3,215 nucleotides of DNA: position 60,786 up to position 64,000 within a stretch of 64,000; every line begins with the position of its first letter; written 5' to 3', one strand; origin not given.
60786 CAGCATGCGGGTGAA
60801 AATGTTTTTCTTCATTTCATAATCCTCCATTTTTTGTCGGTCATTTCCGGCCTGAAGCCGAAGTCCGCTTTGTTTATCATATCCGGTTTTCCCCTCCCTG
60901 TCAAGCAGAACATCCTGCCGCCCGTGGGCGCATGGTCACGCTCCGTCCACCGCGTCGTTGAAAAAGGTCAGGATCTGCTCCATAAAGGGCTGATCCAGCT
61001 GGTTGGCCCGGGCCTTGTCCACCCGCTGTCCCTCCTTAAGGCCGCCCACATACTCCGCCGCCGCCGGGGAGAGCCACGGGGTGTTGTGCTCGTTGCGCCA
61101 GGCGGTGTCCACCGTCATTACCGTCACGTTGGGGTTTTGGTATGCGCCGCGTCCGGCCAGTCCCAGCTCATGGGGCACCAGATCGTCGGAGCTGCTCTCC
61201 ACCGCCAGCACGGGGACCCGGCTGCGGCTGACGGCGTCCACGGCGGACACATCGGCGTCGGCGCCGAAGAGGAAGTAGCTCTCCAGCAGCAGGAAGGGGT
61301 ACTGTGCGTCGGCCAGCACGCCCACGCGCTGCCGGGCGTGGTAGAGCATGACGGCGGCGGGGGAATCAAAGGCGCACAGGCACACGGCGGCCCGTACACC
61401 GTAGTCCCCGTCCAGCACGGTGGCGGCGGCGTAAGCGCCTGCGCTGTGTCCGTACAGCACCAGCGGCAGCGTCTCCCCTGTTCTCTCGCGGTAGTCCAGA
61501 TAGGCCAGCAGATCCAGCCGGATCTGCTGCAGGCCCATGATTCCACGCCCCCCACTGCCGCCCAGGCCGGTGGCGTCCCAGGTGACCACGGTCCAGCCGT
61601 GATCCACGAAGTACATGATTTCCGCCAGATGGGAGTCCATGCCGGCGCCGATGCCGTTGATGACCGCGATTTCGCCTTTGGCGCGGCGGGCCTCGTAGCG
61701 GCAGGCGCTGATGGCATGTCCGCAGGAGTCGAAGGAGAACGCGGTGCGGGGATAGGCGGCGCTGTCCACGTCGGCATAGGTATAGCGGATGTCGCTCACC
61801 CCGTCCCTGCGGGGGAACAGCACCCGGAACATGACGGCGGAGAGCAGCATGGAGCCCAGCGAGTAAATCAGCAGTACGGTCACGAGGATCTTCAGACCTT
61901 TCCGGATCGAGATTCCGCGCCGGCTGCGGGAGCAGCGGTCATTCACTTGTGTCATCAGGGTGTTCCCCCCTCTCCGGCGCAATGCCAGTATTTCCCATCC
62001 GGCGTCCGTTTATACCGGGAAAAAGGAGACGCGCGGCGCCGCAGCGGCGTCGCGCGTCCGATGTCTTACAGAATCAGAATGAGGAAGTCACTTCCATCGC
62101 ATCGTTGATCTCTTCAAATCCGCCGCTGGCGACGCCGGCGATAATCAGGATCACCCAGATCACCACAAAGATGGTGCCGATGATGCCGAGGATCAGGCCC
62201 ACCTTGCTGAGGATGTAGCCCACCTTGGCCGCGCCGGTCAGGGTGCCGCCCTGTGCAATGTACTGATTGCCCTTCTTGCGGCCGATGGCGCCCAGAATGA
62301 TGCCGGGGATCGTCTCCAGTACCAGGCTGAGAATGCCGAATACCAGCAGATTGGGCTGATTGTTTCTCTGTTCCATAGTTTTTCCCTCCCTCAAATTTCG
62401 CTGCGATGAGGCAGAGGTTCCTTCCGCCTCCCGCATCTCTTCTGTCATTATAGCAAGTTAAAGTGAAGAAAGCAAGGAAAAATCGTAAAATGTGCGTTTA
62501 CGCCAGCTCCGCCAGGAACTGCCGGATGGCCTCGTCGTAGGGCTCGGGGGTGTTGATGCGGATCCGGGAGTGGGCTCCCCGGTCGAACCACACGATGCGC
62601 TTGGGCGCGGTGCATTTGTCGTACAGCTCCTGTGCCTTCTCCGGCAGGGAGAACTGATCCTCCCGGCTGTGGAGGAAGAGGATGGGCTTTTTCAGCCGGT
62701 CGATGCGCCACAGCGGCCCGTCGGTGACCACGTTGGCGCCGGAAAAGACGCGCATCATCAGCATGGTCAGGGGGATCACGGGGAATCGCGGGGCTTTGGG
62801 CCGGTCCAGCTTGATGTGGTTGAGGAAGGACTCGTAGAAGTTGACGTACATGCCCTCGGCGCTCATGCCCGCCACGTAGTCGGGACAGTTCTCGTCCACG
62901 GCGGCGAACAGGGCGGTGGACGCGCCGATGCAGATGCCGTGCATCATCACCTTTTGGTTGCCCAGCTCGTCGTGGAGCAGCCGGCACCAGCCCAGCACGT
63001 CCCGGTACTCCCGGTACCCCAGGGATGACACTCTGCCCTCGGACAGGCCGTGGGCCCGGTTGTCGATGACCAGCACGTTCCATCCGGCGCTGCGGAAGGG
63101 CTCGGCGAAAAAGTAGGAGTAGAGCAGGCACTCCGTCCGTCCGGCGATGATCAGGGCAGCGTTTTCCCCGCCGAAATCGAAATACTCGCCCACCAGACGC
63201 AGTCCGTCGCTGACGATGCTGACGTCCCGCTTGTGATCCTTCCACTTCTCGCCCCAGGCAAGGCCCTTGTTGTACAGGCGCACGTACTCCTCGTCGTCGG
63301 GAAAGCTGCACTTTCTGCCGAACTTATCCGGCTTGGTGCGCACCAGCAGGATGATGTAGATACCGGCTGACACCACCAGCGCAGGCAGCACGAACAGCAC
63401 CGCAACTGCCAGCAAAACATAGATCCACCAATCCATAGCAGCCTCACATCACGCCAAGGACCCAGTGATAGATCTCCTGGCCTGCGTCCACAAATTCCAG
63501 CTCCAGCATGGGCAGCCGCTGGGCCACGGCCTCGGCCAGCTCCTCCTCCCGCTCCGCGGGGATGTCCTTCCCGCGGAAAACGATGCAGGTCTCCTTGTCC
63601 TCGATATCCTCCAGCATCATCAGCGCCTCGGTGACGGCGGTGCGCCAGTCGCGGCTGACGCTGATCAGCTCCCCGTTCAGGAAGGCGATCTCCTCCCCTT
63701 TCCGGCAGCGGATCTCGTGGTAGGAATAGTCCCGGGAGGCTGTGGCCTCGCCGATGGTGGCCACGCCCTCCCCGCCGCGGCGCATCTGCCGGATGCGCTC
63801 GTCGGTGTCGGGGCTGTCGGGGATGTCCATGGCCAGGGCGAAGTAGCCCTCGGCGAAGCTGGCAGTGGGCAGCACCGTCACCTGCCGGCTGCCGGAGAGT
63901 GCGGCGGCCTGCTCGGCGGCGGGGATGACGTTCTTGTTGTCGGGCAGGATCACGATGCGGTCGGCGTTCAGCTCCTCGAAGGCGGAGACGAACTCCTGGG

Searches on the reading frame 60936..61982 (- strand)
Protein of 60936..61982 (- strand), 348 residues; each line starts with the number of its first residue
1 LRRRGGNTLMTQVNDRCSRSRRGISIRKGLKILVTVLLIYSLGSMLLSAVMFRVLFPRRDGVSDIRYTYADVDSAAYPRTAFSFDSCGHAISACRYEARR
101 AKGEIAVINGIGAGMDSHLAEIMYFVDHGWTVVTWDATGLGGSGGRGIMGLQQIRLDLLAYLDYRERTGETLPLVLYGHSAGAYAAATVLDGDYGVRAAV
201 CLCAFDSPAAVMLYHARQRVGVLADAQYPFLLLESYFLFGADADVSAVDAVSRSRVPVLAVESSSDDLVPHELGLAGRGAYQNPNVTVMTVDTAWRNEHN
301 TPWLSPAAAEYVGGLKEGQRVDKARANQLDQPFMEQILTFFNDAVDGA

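Call 9: search_protein_families(library=pfam, proteins=[window:60936-61982:-], max_evalue=0.001)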
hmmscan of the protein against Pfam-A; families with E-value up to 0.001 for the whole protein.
window:60936-61982:- (348 aa): 2 families
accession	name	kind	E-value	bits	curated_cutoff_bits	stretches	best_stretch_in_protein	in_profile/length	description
PF12146.15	Hydrolase_4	-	2.6e-11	43.7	27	1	101-204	3-109/239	Serine aminopeptidase, S33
PF12697.13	Abhydrolase_6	-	7.7e-06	27.2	26.3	1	108-299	4-177/217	Alpha/beta hydrolase family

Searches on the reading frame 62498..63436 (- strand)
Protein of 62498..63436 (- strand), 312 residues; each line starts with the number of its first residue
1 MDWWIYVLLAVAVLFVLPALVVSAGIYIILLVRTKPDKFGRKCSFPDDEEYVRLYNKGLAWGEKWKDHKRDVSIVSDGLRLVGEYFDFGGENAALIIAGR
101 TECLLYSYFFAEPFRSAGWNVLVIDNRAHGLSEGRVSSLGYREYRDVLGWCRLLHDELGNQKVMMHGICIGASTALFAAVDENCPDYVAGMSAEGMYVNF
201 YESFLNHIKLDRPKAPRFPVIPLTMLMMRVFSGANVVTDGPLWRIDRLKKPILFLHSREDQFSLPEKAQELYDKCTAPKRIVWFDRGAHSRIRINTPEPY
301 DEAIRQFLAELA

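Call 9: search_protein_families(library=pfam, proteins=[window:62498-63436:-], max_evalue=0.001)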
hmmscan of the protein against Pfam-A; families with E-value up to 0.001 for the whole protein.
window:62498-63436:- (312 aa): 3 families
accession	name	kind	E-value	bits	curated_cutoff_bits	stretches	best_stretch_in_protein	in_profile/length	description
PF12146.15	Hydrolase_4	-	2.9e-10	40.3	27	1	245-290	187-233/239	Serine aminopeptidase, S33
PF00561.26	Abhydrolase_1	-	1.7e-09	38.2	25.8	1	95-196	4-102/245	alpha/beta hydrolase fold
PF02129.25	Peptidase_S15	-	4.4e-05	23.7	23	0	73-182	46-116/262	X-Pro dipeptidyl-peptidase (S15 family)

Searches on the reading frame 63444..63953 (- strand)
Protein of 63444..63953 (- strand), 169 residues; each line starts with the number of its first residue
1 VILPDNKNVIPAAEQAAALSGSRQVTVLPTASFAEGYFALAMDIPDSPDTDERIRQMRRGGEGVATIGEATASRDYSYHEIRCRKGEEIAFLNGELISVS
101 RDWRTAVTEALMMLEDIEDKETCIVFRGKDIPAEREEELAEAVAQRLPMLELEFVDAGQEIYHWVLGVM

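Call 9: search_protein_families(library=pfam, proteins=[window:63444-63953:-], max_evalue=0.001)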
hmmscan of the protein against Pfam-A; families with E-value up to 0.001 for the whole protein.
window:63444-63953:- (169 aa): 1 family
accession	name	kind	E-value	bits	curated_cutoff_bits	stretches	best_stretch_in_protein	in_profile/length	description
PF13684.11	FakA-like_C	-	1.3e-31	110.1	23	1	1-168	50-215/216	Fatty acid kinase subunit A-like, C-terminal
